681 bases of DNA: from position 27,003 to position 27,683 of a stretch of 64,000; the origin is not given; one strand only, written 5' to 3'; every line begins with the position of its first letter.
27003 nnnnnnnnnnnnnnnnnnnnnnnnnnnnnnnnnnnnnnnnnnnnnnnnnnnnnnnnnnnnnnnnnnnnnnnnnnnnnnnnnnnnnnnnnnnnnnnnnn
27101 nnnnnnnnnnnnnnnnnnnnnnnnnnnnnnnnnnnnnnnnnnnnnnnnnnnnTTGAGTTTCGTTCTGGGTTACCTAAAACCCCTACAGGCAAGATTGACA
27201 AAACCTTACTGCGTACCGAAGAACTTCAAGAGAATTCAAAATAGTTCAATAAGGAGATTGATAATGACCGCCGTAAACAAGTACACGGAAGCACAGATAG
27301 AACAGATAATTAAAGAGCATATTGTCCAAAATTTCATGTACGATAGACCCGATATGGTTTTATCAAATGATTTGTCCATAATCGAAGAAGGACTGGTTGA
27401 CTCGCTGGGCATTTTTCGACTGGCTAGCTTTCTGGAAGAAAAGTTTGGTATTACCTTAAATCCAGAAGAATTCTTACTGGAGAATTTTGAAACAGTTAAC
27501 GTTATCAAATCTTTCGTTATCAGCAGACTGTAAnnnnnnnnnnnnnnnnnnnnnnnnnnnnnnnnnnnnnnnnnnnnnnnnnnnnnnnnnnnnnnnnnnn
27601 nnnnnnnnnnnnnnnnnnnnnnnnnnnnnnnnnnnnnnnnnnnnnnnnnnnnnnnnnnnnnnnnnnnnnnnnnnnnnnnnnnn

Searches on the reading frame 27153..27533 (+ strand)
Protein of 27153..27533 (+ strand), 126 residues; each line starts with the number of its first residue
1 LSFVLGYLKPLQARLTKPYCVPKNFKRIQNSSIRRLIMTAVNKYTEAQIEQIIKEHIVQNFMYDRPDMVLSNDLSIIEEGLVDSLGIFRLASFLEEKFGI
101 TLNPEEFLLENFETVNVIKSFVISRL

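Call 8: search_protein_families(library=ncbifam, proteins=[window:27153-27533:+], max_evalue=0.00001)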
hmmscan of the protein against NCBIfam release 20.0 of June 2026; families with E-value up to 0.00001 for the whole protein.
window:27153-27533:+ (126 aa): 3 families
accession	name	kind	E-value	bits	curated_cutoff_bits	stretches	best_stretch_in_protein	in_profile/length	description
NF052616.1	ACP_for_OlsHI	equivalog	1.9e-09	37.8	130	1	48-122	3-77/83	ornithine lipid biosynthesis acyl carrier protein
NF058660.1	cispen_ACP_AmcB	equivalog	4.8e-09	36.3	80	1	48-122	1-75/80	cispentacin biosynthesis acyl carrier protein AmcB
NF003464.0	PRK05087.1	equivalog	2.7e-06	27.3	68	1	69-118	21-70/78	D-alanine--poly(phosphoribitol) ligase subunit DltC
